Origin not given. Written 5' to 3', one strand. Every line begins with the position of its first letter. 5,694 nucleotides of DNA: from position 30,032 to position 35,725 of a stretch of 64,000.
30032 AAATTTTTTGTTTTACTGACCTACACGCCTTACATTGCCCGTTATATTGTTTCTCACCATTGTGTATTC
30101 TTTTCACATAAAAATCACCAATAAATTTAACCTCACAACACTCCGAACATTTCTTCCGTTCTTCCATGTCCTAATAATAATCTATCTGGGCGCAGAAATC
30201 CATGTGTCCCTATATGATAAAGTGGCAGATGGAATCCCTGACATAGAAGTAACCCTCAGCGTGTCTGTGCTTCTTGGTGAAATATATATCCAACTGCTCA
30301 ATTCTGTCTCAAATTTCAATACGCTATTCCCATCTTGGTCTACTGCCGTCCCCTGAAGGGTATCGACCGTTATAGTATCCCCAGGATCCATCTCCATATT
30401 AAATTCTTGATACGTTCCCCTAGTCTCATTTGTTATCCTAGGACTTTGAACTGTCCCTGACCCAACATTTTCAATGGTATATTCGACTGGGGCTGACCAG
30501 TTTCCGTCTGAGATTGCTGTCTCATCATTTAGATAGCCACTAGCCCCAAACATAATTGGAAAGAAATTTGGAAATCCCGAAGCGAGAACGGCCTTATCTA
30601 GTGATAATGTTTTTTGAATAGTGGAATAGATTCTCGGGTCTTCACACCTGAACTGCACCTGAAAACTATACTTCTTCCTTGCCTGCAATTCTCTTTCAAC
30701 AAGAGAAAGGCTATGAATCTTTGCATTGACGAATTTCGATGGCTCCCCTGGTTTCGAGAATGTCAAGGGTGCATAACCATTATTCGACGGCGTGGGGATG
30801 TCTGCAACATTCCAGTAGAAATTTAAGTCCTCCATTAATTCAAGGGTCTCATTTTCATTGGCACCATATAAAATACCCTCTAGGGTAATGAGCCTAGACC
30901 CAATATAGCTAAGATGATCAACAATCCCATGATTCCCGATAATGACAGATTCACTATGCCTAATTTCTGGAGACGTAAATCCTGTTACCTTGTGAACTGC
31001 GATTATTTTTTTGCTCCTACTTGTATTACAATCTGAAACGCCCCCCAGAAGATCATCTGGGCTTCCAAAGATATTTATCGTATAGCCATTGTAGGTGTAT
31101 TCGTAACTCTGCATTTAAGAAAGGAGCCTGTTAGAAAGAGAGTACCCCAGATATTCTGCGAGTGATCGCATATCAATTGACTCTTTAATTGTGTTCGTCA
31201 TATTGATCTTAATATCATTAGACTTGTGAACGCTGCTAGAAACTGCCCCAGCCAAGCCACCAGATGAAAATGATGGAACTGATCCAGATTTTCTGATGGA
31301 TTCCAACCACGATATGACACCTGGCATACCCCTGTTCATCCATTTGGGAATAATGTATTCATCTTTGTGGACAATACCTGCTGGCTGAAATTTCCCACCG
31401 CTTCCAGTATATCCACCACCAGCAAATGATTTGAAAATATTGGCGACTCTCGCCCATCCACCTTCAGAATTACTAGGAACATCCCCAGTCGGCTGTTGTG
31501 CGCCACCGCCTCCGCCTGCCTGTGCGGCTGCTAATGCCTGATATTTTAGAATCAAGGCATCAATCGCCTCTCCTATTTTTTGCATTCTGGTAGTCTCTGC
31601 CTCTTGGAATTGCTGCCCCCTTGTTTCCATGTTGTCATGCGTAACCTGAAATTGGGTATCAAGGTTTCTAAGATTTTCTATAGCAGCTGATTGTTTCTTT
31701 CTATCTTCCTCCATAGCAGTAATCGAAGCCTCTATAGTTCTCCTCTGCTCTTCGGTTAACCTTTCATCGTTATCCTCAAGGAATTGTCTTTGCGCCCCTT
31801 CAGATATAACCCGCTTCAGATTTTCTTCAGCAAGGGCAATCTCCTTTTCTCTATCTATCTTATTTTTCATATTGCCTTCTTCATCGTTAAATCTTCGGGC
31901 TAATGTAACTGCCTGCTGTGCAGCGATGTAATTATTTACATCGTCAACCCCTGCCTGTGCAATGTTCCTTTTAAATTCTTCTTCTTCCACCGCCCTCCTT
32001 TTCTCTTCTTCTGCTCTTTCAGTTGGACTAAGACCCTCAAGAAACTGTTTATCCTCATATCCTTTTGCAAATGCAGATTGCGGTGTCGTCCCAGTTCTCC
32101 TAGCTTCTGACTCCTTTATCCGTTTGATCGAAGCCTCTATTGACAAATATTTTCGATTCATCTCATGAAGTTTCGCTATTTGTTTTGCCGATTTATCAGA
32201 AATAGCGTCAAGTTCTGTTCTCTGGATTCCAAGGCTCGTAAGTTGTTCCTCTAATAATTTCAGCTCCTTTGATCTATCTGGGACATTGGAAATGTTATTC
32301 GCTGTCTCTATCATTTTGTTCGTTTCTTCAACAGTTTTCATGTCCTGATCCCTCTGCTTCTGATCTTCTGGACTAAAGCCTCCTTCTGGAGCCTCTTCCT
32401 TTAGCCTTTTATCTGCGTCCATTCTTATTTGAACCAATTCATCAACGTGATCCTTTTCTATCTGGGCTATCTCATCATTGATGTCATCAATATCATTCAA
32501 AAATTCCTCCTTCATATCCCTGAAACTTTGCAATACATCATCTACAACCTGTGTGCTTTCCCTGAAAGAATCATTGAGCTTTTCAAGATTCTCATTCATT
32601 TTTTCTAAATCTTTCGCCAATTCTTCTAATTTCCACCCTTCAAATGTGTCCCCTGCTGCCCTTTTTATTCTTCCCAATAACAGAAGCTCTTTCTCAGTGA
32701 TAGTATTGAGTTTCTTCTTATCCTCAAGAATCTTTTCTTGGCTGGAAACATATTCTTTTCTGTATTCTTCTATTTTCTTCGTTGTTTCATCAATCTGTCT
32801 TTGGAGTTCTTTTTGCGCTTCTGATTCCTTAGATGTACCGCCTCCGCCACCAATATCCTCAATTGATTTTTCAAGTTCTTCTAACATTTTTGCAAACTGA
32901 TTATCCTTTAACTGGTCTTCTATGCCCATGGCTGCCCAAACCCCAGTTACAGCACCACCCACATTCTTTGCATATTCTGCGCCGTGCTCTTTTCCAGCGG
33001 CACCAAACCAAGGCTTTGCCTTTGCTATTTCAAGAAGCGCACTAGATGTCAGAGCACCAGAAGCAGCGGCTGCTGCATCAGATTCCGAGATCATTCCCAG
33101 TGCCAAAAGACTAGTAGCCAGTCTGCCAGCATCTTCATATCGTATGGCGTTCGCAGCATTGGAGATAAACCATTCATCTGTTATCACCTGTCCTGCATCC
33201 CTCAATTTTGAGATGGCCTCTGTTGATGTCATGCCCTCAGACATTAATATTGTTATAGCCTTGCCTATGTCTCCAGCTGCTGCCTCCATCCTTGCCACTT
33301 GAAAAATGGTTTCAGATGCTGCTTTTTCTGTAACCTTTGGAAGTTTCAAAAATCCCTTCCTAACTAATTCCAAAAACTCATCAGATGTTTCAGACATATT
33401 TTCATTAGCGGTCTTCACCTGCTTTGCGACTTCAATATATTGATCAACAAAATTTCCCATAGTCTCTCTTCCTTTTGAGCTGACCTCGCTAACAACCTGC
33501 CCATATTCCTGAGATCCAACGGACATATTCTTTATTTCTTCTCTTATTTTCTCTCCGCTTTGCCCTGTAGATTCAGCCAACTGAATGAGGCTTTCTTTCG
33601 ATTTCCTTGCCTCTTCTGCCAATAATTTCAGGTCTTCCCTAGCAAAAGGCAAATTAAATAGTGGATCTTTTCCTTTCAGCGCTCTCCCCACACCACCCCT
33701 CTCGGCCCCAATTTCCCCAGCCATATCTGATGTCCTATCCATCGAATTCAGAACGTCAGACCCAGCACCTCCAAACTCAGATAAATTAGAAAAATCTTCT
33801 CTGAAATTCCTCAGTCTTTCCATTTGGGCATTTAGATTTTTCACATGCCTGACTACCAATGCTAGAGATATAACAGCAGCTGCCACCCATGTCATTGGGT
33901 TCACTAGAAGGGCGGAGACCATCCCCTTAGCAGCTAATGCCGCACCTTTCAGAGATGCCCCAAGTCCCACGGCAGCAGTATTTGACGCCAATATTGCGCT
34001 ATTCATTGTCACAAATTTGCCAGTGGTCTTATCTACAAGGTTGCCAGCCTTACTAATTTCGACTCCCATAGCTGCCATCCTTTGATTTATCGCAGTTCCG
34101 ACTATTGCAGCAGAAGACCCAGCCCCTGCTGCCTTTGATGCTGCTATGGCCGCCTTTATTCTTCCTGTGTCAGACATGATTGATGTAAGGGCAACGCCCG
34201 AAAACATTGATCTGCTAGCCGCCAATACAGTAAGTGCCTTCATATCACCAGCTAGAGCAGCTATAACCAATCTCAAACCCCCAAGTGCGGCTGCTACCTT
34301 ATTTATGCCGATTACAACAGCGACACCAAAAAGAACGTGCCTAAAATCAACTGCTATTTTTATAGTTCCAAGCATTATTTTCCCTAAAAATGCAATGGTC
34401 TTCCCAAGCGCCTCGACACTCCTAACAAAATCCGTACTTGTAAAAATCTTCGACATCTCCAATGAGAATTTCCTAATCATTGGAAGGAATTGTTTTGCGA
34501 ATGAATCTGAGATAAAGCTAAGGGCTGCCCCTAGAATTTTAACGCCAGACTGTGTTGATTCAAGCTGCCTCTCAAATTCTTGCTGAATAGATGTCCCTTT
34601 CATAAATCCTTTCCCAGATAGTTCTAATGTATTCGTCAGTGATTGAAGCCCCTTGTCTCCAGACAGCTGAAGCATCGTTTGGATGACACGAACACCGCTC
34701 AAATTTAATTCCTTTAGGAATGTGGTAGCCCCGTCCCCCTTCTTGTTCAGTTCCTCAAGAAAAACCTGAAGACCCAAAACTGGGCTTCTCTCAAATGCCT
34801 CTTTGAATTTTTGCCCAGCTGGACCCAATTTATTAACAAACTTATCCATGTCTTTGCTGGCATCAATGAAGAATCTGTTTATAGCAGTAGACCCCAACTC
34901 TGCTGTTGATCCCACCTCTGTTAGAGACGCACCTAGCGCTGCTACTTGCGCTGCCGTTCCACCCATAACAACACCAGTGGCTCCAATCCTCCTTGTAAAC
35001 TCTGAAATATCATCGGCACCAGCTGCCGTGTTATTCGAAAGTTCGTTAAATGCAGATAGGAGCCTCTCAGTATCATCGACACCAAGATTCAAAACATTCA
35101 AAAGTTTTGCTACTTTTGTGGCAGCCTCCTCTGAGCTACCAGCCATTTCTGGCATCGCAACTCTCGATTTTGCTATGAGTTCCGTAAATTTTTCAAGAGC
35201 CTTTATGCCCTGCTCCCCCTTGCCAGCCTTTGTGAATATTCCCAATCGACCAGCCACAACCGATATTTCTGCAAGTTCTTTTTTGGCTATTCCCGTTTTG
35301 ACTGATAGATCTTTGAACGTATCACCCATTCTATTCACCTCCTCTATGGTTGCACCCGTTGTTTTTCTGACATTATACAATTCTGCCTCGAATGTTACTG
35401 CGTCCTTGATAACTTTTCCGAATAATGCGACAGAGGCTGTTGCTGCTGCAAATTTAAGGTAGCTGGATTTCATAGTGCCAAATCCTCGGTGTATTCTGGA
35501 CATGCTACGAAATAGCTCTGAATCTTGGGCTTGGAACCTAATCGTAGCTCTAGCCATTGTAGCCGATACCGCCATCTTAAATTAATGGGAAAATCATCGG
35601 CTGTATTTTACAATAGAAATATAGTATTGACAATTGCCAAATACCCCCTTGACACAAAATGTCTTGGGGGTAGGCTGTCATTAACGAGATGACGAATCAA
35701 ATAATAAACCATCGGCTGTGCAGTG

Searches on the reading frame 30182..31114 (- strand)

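Call 9: search_protein_families(library=phrogs, proteins=[window:30182-31114:-], max_evalue=0.001)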
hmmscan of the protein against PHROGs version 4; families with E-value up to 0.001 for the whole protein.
window:30182-31114:- (310 aa): 2 families
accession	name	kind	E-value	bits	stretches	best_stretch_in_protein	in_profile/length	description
phrog_33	-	tail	1e-15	58.8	1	42-288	55-264/651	distal tail protein Dit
phrog_5577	-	tail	8.6e-14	52.6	1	42-306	38-295/295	minor tail protein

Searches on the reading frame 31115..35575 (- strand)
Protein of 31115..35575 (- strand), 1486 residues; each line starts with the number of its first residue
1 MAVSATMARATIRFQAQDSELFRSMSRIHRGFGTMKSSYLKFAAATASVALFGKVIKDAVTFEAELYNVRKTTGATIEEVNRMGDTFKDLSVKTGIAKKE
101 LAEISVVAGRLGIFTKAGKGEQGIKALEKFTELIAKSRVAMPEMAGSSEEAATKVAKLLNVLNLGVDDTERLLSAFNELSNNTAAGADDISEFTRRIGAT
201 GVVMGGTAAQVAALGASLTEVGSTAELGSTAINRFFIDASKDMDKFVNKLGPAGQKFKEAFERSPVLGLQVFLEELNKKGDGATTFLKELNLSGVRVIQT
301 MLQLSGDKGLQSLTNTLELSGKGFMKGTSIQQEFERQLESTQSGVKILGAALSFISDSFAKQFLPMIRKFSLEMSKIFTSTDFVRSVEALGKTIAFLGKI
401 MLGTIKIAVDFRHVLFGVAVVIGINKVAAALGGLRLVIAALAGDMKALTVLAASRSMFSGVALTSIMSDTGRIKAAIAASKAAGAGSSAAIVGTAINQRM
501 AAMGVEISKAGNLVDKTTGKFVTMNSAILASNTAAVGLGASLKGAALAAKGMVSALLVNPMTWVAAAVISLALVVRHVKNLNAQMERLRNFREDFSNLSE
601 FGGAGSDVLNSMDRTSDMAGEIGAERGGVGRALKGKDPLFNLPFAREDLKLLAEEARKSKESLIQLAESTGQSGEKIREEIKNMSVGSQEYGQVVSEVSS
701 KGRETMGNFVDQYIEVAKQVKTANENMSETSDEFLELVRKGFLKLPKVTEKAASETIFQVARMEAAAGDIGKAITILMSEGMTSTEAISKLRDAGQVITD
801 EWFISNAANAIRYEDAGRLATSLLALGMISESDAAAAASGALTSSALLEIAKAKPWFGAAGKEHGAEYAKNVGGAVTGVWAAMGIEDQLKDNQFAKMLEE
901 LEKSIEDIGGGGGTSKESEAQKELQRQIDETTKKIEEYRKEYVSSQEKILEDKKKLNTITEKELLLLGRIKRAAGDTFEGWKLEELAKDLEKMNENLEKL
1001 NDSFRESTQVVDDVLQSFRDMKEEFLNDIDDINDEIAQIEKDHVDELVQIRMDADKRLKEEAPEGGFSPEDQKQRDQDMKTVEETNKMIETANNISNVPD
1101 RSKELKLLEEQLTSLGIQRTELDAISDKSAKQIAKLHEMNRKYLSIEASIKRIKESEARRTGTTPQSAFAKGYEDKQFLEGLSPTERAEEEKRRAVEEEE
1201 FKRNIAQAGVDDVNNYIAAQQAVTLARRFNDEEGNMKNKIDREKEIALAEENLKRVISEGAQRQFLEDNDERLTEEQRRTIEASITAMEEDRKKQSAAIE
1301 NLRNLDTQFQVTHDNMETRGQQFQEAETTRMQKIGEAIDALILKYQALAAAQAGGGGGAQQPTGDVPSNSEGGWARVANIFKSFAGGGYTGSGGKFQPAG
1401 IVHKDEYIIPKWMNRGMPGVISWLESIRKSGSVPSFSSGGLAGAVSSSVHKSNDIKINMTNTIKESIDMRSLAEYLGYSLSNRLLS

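Call 9: search_protein_families(library=phrogs, proteins=[window:31115-35575:-], max_evalue=0.001)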
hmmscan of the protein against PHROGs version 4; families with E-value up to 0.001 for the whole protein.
window:31115-35575:- (1486 aa): 15 families
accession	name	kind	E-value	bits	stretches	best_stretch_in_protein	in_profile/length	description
phrog_13339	-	tail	3.6e-29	101.7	1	20-489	51-501/2156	tail length tape measure protein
phrog_28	-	tail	1.1e-19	71.5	1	17-1312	230-1099/1228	tail length tape measure protein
phrog_14441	-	tail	6e-18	66.4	1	6-226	23-233/241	tail length tape measure protein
phrog_24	-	tail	8.2e-18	64.9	1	869-1463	492-1010/1151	tail length tape measure protein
phrog_23108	-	tail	2.6e-17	62.7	1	46-348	436-736/1552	tail length tape measure protein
phrog_1272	-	tail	5.5e-16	58.5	1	42-601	246-690/1606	tail length tape measure protein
phrog_25337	-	tail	4.9e-15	55.3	1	49-450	185-579/1456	tail length tape measure protein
phrog_17594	-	tail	6.7e-11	41.4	1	45-626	168-708/1582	tail length tape measure protein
phrog_167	-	tail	1.3e-09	37.4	1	31-568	257-713/1555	tail length tape measure protein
phrog_19210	-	unknown function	1.2e-07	32.1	1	1382-1434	167-218/399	-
phrog_21845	-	tail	3.3e-07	30.4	1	1079-1432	224-582/764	tail length tape measure protein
phrog_1533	-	tail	1.4e-06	27.1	1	28-490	215-668/1688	tail length tape measure protein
phrog_4704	-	tail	3.2e-06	27.1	1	45-282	205-428/625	tail length tape measure protein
phrog_1506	-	tail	3.9e-06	26.2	1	1384-1431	1176-1222/1269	tail length tape measure protein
phrog_5218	-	unknown function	0.00025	20.3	1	892-1043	29-147/1599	-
